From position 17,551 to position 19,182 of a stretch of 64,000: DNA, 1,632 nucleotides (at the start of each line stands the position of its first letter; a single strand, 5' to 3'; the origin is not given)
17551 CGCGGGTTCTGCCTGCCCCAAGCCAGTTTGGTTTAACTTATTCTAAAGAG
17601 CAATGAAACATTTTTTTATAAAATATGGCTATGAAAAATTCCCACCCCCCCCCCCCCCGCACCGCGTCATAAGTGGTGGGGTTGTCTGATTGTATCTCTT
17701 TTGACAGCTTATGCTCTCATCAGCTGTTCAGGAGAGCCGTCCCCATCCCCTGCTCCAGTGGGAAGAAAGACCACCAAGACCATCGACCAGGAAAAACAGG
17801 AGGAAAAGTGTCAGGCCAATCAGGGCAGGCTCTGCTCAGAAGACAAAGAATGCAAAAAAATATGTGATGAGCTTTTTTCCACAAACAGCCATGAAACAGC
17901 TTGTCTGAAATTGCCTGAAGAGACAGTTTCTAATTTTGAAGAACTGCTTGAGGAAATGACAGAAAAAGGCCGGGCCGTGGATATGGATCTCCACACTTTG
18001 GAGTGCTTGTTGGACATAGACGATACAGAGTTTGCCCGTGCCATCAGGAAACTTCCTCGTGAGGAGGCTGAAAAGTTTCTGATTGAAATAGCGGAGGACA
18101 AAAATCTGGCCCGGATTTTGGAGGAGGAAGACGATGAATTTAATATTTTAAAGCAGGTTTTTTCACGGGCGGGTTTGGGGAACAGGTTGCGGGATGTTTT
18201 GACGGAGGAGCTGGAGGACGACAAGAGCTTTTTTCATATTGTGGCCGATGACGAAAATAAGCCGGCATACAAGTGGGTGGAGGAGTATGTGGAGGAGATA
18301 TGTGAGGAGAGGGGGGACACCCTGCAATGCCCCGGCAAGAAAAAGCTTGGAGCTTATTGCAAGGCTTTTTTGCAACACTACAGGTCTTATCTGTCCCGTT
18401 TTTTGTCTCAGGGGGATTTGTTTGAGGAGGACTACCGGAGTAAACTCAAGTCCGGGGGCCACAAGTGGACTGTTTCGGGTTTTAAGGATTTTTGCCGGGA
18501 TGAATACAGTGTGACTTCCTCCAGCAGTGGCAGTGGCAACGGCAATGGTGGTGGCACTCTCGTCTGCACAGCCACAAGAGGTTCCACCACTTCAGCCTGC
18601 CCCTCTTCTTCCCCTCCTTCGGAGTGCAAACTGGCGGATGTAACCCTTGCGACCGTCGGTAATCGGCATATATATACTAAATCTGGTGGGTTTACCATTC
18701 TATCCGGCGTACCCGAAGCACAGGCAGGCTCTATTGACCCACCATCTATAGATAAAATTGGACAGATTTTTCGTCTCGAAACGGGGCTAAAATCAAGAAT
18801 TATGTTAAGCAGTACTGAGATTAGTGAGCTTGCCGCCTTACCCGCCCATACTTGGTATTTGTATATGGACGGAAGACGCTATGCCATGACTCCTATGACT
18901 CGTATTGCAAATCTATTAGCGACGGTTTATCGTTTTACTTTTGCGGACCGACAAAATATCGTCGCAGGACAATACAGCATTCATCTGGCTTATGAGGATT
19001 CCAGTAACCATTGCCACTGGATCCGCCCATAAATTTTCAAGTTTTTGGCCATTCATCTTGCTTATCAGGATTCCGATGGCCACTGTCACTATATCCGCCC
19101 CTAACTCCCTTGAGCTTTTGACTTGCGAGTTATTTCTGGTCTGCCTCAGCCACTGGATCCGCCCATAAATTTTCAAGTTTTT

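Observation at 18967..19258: Triplicated C-terminal 'tail + stop' module behind the same lipoprotein gene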

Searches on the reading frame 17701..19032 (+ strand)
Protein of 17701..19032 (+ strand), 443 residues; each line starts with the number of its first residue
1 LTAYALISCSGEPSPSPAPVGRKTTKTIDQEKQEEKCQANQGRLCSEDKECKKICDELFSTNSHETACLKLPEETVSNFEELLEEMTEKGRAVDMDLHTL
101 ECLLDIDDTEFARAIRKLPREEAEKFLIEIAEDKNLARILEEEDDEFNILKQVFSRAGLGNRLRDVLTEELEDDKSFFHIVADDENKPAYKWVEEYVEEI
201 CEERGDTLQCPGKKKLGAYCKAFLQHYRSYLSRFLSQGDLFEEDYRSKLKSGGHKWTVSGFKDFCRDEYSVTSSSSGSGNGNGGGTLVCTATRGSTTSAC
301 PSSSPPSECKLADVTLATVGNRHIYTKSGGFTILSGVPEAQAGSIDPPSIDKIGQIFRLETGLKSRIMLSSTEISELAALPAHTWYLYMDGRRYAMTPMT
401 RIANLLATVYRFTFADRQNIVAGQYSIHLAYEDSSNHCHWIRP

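Call 8: search_protein_families(library=pfam, proteins=[window:17701-19032:+], max_evalue=0.1)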
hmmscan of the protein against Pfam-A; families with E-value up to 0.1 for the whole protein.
window:17701-19032:+ (443 aa): 1 family
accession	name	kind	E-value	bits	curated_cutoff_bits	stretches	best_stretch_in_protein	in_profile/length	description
PF25052.1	AtDEF-like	-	0.026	15.3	25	1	24-74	24-71/79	Defensin-like family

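Call 11: find_homologous_proteins(query=window:17701-19029:+)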
Query window:17701-19029:+ (443 aa): 18 proteins with E <= 0.001 among 8000 candidates.
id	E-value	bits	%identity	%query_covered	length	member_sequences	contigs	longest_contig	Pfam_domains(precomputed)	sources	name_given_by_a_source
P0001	1.1e-287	972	100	96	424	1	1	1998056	-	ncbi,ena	-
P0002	3.8e-245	832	86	96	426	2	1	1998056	-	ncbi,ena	-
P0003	6.0e-126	439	51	100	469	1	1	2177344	-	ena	-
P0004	1.6e-124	434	48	98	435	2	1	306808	-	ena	-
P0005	1.3e-121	425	64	61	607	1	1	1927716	-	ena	-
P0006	2.7e-120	420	68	61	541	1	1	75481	-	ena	-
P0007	2.0e-117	411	66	61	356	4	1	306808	-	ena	-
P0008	6.1e-113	396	60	71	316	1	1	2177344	-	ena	-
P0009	2.5e-111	391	65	61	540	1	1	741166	-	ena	-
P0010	1.0e-108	382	63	60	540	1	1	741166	PF13855.13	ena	-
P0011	1.0e-100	356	58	66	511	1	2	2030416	-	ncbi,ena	-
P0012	1.2e-100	356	61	60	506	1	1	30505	-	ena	-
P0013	2.8e-58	216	41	65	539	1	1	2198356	-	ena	-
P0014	2.4e-53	200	65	34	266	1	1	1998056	-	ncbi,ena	-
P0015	3.6e-46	176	33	86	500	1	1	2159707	-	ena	-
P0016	6.6e-41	159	32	80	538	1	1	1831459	-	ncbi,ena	-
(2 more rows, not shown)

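Call 14: find_encoding_contigs(protein=P0002, flank=6000, max_places=4)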
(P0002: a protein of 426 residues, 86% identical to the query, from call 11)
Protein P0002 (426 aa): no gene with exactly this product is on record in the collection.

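Call 15: find_encoding_contigs(protein=P0001, flank=3000, max_places=4)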
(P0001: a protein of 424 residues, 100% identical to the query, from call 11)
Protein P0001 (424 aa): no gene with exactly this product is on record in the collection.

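Call 16: list_cluster_members(proteins=[P0001, P0002, P0014, P0011, P0016, P0003, P0005])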
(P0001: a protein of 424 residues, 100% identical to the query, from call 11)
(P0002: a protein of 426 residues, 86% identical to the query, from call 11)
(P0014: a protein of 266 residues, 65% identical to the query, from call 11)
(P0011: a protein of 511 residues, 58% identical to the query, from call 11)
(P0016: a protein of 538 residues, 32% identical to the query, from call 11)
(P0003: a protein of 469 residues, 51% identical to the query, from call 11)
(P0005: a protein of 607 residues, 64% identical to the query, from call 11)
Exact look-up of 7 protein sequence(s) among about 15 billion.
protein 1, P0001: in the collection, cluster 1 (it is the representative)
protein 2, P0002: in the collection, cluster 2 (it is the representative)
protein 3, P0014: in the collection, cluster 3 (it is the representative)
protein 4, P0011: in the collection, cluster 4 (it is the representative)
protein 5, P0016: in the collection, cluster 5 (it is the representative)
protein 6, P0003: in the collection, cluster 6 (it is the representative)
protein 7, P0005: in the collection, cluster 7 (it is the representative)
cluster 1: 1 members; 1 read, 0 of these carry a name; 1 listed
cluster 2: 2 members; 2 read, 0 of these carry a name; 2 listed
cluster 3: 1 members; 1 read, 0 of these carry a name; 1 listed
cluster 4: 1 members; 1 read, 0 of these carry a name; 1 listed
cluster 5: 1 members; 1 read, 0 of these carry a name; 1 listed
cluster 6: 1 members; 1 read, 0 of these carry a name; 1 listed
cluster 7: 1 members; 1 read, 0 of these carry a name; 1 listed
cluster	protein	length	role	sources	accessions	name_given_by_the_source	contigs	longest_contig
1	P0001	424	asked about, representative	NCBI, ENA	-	-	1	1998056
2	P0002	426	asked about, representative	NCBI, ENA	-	-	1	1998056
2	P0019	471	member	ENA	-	-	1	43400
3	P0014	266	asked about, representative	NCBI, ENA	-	-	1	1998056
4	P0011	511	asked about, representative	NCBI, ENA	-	-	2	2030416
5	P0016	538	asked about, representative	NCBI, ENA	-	-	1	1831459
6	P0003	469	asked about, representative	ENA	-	-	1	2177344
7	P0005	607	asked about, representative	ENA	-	-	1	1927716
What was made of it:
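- On Silent-cassette antigenic variation (pilE/pilS type): The clusters of P0001 and P0002 hold no tail variants (call 16).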

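Call 18: find_related_loci(query=A1, collection=genome_contigs, flank=6000)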
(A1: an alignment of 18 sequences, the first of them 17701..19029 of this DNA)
Query A1 (443 aa) in genome_contigs; peptide patterns used: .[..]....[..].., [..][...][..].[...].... (x = any residue, [..] = any of these).
194 stretches matched a pattern; 2 encode a relative of the query (tblastn E <= 1e-3); 2 distinct loci.
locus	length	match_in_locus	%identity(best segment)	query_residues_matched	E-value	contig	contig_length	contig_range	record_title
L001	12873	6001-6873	58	4-294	3e-102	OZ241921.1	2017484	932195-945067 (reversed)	MAG: Bdellovibrionales bacterium isolate 862dbce8-506b-4fb4-becf-eb92c4bae3be genome assembly, chromosome: 1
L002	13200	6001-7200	32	2-357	1e-48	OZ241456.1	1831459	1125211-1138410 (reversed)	MAG: Bdellovibrionales bacterium isolate b7f951f6-ad55-4040-9540-f2673886bfab genome assembly, chromosome: 1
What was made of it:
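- Tried and rejected: The one genome_contigs scan returned only two distant relatives (call 18).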

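Call 19: find_encoding_contigs(protein=P0005, flank=5000, max_places=3)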
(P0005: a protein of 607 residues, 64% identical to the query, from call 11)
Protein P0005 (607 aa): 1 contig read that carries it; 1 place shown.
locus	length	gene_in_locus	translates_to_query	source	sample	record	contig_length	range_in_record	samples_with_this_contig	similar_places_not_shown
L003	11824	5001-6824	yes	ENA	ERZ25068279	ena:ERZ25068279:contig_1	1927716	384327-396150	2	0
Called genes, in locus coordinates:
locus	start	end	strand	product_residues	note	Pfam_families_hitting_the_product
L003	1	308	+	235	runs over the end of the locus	PF09522:RE_R_Pab1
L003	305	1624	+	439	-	PF02384:N6_Mtase (faint)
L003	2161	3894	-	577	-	PF00082:Peptidase_S8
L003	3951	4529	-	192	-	-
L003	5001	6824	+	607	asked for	-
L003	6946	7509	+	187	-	PF11821:ActD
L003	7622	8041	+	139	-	PF25917:BSH_RND (faint), PF25919:BSH_CusB, PF00364:Biotin_lipoyl, PF25973:BSH_CzcB (faint)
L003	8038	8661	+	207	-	-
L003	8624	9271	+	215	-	PF01035:DNA_binding_1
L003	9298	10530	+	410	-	PF13742:tRNA_anti_2, PF01336:tRNA_anti-codon, PF02601:Exonuc_VII_L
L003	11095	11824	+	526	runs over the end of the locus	PF07498:Rho_N, PF07497:Rho_RNA_bind, PF00006:ATP-synt_ab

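Call 20: find_encoding_contigs(protein=P0003, flank=5000, max_places=3)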
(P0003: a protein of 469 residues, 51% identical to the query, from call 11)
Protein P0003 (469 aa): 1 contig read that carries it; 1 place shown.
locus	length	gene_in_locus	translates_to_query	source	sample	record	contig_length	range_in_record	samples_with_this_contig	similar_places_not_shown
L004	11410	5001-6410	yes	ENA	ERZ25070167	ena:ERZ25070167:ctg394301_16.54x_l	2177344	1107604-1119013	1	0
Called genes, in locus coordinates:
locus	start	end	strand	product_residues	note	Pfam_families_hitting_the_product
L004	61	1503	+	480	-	PF01555:N6_N4_Mtase (faint)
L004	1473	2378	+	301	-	PF09194:Endonuc-BsobI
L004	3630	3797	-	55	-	-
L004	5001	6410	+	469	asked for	-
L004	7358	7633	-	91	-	-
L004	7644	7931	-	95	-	-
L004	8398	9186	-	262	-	-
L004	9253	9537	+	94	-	PF01527:HTH_Tnp_1, PF13518:HTH_28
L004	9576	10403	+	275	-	PF13276:HTH_21, PF00665:rve, PF13683:rve_3, PF13333:rve_2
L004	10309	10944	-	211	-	-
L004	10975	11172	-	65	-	-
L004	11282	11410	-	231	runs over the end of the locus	PF13599:Pentapeptide_4 (faint), PF13576:Pentapeptide_3 (faint), PF00805:Pentapeptide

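Call 22: find_encoding_contigs(protein=P0019, flank=8000, max_places=3)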
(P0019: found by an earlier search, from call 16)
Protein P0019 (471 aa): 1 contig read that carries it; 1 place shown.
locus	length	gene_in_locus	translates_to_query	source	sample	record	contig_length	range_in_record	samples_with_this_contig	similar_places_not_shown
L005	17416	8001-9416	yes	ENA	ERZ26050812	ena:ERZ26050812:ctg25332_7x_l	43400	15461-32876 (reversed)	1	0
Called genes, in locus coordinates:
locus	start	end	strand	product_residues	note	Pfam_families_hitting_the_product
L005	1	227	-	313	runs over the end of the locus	PF00698:Acyl_transf_1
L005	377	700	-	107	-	-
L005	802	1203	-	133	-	-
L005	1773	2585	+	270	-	PF28068:Scy (weak)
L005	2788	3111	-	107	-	-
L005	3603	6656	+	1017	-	-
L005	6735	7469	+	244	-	PF00793:DAHP_synth_1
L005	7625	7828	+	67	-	-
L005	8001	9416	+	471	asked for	-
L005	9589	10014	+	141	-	-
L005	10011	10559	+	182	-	-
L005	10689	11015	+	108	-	-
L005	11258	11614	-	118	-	-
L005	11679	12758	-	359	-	PF13784:Fic_N, PF02661:Fic, PF21248:SoFic-like_C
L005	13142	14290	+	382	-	PF00712:DNA_pol3_beta, PF02767:DNA_pol3_beta_2, PF02768:DNA_pol3_beta_3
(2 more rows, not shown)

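Call 31: find_encoding_contigs(protein=P0006, flank=4000, max_places=2)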
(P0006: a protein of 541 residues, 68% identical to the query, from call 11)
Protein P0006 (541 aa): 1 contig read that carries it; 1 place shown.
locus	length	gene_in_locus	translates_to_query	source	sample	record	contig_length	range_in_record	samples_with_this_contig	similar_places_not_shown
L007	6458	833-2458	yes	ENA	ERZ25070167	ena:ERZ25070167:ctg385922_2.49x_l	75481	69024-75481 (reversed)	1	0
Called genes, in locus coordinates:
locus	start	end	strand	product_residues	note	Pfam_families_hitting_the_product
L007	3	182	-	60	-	?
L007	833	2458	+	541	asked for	-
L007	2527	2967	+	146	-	PF01029:NusB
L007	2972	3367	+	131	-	-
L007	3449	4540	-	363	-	PF01926:MMR_HSR1, PF02421:FeoB_N (weak), PF06071:YchF-GTPase_C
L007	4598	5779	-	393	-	PF00593:TonB_dep_Rec_b-barrel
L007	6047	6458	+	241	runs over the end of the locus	PF00512:HisKA, PF02518:HATPase_c, PF13581:HATPase_c_2 (weak)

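Call 32: find_encoding_contigs(protein=P0004, flank=4000, max_places=2)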
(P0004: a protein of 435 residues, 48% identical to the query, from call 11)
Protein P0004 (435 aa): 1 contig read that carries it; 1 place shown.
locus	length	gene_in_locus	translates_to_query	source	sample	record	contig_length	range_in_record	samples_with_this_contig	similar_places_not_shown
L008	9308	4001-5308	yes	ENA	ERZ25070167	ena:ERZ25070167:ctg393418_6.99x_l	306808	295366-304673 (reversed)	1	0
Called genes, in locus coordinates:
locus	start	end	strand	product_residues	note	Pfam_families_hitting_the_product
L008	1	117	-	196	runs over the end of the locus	-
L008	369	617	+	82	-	-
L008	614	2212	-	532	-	-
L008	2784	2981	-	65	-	-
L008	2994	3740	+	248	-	-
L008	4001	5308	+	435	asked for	-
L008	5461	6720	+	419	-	PF00162:PGK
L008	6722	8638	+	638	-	PF02784:Orn_Arg_deC_N, PF17810:Arg_decarb_HB, PF17944:Arg_decarbox_C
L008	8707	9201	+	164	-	PF01475:FUR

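Call 33: find_encoding_contigs(protein=P0013, flank=4000, max_places=2)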
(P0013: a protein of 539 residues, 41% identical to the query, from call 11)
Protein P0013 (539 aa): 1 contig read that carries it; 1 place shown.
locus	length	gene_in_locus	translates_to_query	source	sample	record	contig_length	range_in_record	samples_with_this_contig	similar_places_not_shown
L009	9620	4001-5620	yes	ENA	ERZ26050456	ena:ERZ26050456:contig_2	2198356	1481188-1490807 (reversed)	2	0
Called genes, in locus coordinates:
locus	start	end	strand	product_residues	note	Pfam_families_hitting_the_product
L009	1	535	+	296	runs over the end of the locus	PF02541:Ppx-GppA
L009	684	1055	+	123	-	-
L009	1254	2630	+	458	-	-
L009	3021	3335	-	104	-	-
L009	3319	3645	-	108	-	PF05973:Gp49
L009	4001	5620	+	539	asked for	-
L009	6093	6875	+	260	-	PF03602:Cons_hypoth95 (faint), PF01555:N6_N4_Mtase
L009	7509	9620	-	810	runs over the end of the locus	PF10544:T5orf172 (weak), PF04851:ResIII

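Call 55: predict_structure(alignment_id=A1)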
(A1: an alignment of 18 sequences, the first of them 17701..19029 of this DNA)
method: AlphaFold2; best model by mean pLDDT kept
length: 443 residues; sequences in the alignment: 18
mean_pLDDT: 54.7   pTM: 0.34
mean pLDDT of the five models: 54.7, 50.7, 50.5, 49.9, 48.7
residues with pLDDT >= 90: 0; 70-90: 49; 50-70: 231; < 50: 163
segments of 3 or more residues with pLDDT < 50: 1-29, 39-41, 60-71, 73-77, 88-95, 143-147, 172-175, 227-232, 237-240, 270-293, 317-319, 321-364, 418-421
pLDDT, mean of each block of 10 residues (from residue 1): 32 37 47 53 61 57 44 50 53 50 62 66 64 60 54 58 55 51 50 66 67 69 56 49 63 68 66 27 35 60 65 50 40 37 27 35 52 63 75 67 64 61 63 80 53
secondary structure, 60 per line:
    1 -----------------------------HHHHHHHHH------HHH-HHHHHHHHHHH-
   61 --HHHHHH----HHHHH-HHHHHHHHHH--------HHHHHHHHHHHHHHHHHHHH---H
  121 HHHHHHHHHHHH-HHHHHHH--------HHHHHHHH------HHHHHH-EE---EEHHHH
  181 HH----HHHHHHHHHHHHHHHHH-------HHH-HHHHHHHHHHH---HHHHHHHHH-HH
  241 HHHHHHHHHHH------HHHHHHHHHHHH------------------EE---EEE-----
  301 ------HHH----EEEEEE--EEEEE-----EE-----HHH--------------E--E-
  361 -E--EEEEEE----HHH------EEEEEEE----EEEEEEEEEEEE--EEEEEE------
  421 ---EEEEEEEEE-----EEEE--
elements in order: H30-38 H49-59 H63-68 H73-77 H79-88 H97-116 H120-132 H134-140 H149-156 H163-168 H177-182 H187-203 H215-225 H229-237 H239-251 H258-269 E293-295 E314-319 E322-326 E365-370 E384-390 E395-406 E409-414 E424-432 E438-441
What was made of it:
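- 17701..19032 (+): Lipoprotein-family gene A, given as the mechanical ORF. Helical N-domain and Ser-rich linker run to about 18650; the beta-rich CTD covers about 18651-19029. Secondary structure comes from a low-confidence AF2 model (call 55).
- Tried and rejected: No fold search was attempted (call 55).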

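Call 56: find_encoding_contigs(protein=P0008, flank=5000, max_places=2)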
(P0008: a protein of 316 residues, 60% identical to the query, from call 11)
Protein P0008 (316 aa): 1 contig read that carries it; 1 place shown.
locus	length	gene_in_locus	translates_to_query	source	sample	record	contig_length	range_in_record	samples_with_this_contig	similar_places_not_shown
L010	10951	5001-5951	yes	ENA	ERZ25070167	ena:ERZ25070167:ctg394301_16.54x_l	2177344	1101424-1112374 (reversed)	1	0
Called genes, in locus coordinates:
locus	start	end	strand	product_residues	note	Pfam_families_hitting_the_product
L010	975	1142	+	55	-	-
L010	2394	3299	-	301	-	PF09194:Endonuc-BsobI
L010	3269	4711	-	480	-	PF01555:N6_N4_Mtase (faint)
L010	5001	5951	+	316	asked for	-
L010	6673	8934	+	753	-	PF12564:TypeIII_RM_meth, PF01555:N6_N4_Mtase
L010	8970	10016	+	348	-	PF13310:Virulence_RhuM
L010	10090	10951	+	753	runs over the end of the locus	PF00270:DEAD (weak), PF04851:ResIII, PF27159:HI_1054_N, PF27365:HI_1054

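Call 57: find_encoding_contigs(protein=P0007, flank=5000, max_places=2)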
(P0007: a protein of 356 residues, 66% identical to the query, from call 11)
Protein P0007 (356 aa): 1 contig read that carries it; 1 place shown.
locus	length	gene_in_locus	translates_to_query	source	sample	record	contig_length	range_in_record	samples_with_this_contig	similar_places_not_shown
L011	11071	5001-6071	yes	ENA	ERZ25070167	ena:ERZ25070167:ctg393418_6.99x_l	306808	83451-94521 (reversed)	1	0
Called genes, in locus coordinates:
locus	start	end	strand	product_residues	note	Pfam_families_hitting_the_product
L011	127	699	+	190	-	-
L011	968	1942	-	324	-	PF09194:Endonuc-BsobI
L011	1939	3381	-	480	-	PF01555:N6_N4_Mtase (faint)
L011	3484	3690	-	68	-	-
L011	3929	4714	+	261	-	-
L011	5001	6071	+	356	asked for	-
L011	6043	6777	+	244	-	PF13855:LRR_8 (faint)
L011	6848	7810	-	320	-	-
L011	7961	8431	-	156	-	-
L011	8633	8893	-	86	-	-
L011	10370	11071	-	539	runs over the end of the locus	-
